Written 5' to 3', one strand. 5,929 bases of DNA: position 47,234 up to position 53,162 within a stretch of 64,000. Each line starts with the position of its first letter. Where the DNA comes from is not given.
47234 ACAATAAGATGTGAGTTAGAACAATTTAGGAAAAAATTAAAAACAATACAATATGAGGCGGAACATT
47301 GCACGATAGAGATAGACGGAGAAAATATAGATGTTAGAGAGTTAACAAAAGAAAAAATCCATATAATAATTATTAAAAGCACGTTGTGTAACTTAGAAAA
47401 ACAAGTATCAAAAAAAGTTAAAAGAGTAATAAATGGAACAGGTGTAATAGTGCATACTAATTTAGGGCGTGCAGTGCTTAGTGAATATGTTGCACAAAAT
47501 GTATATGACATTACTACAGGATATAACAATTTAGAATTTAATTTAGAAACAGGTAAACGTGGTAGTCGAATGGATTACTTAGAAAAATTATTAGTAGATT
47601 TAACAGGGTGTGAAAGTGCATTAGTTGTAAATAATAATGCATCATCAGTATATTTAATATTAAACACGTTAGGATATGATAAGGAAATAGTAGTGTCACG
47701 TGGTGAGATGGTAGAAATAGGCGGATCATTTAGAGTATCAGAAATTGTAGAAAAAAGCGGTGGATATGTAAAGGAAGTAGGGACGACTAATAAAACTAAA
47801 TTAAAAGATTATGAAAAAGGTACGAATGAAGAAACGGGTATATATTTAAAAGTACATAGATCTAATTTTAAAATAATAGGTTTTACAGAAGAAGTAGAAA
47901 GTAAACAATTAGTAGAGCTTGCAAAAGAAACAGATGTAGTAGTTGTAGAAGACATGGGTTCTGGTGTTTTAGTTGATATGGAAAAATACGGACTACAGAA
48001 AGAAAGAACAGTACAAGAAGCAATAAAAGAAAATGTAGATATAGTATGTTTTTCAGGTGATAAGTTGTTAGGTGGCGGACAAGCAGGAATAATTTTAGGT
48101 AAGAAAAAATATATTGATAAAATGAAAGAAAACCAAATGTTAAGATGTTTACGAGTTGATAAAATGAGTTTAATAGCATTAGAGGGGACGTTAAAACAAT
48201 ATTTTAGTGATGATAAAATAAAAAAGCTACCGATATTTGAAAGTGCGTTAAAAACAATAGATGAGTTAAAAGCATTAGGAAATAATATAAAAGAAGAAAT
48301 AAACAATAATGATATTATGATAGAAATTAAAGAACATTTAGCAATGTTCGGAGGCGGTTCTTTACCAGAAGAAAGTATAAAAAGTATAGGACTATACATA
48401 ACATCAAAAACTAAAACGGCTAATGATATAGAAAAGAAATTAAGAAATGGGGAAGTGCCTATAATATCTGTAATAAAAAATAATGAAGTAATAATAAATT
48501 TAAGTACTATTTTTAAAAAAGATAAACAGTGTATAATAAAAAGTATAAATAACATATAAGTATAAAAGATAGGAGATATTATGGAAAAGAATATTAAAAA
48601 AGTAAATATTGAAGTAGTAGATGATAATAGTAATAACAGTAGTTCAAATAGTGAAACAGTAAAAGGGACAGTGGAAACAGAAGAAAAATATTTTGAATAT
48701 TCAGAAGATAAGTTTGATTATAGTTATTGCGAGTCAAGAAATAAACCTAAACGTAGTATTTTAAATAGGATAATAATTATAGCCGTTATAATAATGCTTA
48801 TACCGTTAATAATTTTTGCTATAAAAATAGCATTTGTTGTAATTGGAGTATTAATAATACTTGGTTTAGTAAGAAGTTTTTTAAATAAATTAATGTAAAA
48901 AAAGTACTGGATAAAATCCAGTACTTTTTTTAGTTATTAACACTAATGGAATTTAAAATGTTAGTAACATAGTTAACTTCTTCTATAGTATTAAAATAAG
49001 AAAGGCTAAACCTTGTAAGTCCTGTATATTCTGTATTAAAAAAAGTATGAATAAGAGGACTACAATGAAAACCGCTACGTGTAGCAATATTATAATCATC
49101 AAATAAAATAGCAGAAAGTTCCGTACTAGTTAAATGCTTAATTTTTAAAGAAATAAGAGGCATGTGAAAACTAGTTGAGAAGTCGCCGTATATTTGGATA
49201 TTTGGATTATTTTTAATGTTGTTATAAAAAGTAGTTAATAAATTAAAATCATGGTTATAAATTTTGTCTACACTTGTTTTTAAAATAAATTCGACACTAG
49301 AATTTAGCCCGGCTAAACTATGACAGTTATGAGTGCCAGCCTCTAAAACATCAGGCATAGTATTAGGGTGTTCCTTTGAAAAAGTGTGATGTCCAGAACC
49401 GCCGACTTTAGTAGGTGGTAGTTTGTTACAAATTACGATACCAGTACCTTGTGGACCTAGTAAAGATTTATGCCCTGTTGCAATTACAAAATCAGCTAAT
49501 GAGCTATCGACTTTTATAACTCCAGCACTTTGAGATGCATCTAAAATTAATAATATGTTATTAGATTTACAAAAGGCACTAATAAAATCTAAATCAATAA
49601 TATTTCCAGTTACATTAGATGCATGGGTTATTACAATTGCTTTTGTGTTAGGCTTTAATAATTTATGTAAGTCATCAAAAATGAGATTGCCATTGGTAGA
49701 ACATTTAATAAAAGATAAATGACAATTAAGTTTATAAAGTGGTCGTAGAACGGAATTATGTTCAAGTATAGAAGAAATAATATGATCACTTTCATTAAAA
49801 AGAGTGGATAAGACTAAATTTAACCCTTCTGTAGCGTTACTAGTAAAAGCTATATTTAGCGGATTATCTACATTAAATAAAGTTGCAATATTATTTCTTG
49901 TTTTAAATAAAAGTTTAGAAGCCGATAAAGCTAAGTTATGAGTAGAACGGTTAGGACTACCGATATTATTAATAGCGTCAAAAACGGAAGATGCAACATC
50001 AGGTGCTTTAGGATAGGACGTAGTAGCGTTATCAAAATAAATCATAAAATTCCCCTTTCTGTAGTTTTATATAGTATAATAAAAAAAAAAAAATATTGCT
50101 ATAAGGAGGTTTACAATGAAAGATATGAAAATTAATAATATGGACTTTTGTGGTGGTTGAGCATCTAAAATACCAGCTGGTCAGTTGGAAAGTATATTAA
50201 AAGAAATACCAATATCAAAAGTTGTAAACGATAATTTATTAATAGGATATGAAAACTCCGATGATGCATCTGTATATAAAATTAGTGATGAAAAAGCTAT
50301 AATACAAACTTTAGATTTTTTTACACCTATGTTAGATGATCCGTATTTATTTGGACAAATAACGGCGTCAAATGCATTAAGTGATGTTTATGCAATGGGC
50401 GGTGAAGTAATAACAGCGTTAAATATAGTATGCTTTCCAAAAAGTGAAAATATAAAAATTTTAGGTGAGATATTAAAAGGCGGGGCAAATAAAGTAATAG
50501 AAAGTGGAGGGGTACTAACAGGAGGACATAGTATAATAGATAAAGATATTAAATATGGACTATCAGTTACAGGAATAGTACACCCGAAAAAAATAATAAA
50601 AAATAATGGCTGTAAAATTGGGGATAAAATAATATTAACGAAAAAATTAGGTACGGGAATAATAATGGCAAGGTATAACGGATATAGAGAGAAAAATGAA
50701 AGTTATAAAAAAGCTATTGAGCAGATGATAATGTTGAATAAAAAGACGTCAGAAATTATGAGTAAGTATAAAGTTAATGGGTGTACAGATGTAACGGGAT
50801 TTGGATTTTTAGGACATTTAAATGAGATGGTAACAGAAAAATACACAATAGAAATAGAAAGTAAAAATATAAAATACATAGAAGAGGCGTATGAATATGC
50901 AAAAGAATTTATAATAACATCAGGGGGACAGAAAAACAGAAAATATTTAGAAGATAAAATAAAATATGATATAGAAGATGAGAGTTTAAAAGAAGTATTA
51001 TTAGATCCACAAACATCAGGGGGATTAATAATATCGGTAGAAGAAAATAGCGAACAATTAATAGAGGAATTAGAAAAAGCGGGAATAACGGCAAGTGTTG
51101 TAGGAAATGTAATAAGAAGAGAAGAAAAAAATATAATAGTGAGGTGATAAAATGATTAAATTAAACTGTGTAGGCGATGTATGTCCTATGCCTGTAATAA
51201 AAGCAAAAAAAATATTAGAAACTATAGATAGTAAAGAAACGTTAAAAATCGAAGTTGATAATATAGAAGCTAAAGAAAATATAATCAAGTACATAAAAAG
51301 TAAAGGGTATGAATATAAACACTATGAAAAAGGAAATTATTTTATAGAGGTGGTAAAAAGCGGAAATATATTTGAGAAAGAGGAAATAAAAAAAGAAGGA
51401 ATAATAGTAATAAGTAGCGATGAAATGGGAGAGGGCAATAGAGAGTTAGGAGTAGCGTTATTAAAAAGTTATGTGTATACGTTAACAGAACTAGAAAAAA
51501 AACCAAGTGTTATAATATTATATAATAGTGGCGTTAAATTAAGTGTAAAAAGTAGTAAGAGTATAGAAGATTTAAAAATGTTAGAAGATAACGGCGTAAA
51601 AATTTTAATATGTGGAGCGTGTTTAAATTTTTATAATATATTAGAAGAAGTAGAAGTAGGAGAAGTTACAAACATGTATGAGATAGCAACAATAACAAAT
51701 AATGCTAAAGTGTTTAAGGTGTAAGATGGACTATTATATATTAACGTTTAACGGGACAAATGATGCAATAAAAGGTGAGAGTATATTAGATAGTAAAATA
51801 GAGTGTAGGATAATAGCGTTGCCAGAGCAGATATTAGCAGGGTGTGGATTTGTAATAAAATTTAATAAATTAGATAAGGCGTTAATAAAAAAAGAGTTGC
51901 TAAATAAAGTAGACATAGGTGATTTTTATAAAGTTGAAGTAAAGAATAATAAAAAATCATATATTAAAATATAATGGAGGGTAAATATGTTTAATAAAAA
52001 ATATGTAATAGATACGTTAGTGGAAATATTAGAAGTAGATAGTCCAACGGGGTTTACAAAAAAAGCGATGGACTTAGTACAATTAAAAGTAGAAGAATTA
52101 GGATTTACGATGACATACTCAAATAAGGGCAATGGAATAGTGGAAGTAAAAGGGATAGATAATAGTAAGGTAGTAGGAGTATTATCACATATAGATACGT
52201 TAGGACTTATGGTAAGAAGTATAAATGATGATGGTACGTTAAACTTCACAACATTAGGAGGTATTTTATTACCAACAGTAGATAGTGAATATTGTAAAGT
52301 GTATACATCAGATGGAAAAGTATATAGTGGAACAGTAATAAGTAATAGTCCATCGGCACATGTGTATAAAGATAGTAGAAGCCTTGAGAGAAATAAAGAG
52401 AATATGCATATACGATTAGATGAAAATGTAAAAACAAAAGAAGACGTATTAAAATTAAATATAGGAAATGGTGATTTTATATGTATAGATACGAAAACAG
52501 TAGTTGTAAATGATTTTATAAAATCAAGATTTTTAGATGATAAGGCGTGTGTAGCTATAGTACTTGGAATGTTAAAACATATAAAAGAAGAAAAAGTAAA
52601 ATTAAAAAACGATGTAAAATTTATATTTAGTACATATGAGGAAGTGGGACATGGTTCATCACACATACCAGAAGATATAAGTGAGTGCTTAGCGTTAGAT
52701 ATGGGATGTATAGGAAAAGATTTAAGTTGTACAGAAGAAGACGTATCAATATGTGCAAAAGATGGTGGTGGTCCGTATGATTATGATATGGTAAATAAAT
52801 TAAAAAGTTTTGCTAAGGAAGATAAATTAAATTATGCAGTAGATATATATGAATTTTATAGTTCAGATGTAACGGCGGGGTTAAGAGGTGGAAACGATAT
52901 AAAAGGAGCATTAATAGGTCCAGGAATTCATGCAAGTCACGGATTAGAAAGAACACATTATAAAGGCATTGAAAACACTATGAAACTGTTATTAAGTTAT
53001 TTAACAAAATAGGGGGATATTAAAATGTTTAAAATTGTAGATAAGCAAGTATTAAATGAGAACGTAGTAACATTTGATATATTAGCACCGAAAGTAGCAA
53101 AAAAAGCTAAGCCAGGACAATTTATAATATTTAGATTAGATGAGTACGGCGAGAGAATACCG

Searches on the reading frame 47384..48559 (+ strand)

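Call 48: search_protein_families(library=pfam, proteins=[window:47384-48559:+], max_evalue=0.00001)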
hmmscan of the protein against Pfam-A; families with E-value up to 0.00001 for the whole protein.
window:47384-48559:+ (391 aa): 1 family
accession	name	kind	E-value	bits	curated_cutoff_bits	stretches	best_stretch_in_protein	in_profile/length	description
PF03841.19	SelA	-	1.2e-132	442.9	22.8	1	15-376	1-366/367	L-seryl-tRNA selenium transferase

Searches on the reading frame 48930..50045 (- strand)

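Call 48: search_protein_families(library=pfam, proteins=[window:48930-50045:-], max_evalue=0.00001)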
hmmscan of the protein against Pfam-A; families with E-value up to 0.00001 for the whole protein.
window:48930-50045:- (371 aa): 4 families
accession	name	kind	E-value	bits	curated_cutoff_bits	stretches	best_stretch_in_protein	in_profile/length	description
PF00266.25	Aminotran_5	-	1.3e-67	228.8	21.5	1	2-359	1-370/371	Aminotransferase class-V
PF00155.27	Aminotran_1_2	-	3.9e-10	39.9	19.7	1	48-173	46-189/361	Aminotransferase class I and II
PF01041.23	DegT_DnrJ_EryC1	-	9.8e-09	35.3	19.8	1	68-176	45-152/360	DegT/DnrJ/EryC1/StrS aminotransferase family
PF01053.26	Cys_Met_Meta_PP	-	3.3e-08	32.9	27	1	72-199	77-204/381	Cys/Met metabolism PLP-dependent enzyme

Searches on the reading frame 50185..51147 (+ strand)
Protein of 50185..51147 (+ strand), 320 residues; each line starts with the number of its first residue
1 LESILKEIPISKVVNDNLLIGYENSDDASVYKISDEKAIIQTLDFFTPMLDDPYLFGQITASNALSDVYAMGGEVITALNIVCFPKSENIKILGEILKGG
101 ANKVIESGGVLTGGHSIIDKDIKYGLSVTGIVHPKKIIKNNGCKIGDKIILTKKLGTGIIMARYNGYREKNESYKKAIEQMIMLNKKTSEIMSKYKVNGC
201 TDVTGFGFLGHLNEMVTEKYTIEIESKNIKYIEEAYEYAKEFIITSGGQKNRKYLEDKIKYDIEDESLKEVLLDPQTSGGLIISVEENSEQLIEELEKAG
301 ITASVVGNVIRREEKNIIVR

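Call 48: search_protein_families(library=pfam, proteins=[window:50185-51147:+], max_evalue=0.00001)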
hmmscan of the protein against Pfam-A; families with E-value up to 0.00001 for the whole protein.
window:50185-51147:+ (320 aa): 2 families
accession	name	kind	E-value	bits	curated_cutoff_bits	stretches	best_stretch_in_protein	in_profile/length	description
PF00586.29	AIRS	-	3.2e-22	79.5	24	1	26-132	2-112/112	AIR synthase related protein, N-terminal domain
PF02769.27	AIRS_C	-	3.7e-18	66.6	23.1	1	144-319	1-155/156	AIR synthase related protein, C-terminal domain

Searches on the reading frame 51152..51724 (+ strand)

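Call 48: search_protein_families(library=pfam, proteins=[window:51152-51724:+], max_evalue=0.00001)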
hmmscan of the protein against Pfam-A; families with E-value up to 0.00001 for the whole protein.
window:51152-51724:+ (190 aa): 1 family
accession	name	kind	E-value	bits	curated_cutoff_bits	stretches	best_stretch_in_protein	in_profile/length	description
PF01206.22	TusA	-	2.7e-17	62.8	28.6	1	2-67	1-67/70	Sulfurtransferase TusA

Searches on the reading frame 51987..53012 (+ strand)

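Call 48: search_protein_families(library=pfam, proteins=[window:51987-53012:+], max_evalue=0.00001)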
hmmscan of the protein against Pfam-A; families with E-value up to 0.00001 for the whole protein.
window:51987-53012:+ (341 aa): 3 families
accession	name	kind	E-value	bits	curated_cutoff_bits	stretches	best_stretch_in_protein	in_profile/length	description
PF05343.19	Peptidase_M42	-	1.1e-69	235.2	23.2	1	48-334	1-292/292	M42 glutamyl aminopeptidase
PF01546.33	Peptidase_M20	-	8.1e-06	26.3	24.6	0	184-232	35-84/206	Peptidase family M20/M25/M40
PF04389.22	Peptidase_M28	-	8.7e-06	26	21.3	0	184-226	32-75/193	Peptidase family M28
